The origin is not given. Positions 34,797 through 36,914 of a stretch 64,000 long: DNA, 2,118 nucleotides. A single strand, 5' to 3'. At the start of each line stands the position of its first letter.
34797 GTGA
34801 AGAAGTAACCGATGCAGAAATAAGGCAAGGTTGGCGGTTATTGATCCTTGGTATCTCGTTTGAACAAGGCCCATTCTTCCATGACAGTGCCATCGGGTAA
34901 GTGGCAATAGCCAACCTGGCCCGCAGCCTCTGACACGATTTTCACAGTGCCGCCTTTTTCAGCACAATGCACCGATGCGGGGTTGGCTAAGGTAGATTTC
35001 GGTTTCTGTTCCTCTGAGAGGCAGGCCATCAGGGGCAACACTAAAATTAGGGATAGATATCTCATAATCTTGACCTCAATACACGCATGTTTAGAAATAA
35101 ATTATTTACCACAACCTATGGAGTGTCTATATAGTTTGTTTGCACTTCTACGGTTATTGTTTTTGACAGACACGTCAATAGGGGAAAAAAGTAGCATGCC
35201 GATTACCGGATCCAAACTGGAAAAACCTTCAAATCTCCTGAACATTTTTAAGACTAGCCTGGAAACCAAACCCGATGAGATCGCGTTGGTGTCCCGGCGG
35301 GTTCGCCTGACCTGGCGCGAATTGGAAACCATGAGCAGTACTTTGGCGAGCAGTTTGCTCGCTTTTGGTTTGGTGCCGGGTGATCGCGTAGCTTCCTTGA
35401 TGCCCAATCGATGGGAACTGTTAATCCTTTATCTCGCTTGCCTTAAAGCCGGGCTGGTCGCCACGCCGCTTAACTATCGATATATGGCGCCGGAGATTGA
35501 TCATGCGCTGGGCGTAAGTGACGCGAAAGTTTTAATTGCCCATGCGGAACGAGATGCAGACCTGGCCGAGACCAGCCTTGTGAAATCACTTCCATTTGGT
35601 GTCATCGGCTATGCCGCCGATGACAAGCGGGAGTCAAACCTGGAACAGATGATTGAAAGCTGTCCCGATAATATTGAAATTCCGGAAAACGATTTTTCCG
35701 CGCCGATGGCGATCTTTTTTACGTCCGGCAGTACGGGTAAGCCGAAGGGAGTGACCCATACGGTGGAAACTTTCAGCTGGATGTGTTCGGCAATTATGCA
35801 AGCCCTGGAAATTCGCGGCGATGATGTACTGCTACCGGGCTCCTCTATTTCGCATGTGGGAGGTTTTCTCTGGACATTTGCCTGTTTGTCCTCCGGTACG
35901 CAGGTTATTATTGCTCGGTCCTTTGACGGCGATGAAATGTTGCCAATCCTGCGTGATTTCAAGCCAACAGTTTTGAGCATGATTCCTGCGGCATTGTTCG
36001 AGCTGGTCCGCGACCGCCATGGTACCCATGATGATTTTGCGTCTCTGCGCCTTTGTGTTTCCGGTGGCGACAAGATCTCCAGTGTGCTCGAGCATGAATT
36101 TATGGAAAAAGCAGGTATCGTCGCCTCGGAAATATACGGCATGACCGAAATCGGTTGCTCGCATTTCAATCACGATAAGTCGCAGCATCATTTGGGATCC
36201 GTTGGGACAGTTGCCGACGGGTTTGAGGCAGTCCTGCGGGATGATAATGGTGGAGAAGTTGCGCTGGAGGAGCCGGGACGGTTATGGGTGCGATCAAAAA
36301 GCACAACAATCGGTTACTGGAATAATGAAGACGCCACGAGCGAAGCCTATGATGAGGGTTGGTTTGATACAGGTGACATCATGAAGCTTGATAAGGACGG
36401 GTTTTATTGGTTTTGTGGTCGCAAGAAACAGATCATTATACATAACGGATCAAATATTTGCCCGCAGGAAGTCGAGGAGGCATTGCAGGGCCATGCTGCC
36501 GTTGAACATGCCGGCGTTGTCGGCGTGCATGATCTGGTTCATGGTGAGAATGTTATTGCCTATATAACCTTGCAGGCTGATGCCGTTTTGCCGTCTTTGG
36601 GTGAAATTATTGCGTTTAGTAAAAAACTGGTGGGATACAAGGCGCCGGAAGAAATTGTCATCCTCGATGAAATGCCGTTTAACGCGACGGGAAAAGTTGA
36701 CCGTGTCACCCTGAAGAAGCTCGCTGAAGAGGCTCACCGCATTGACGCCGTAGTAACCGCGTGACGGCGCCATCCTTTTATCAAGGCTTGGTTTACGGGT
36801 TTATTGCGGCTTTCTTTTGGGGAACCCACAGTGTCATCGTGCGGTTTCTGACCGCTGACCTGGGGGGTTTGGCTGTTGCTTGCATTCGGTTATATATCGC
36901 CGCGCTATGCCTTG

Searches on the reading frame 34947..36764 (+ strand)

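Call 66: search_protein_families(library=pfam, proteins=[window:34947-36764:+], max_evalue=0.00001)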
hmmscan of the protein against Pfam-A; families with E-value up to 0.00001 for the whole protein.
window:34947-36764:+ (605 aa): 2 families
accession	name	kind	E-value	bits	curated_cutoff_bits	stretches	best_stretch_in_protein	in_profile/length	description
PF00501.34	AMP-binding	-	6.1e-76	256.1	29.9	1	102-458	2-384/384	AMP-binding enzyme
PF13193.12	AMP-binding_C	-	1.5e-11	45.5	24.5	1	508-583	1-76/76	AMP-binding enzyme C-terminal domain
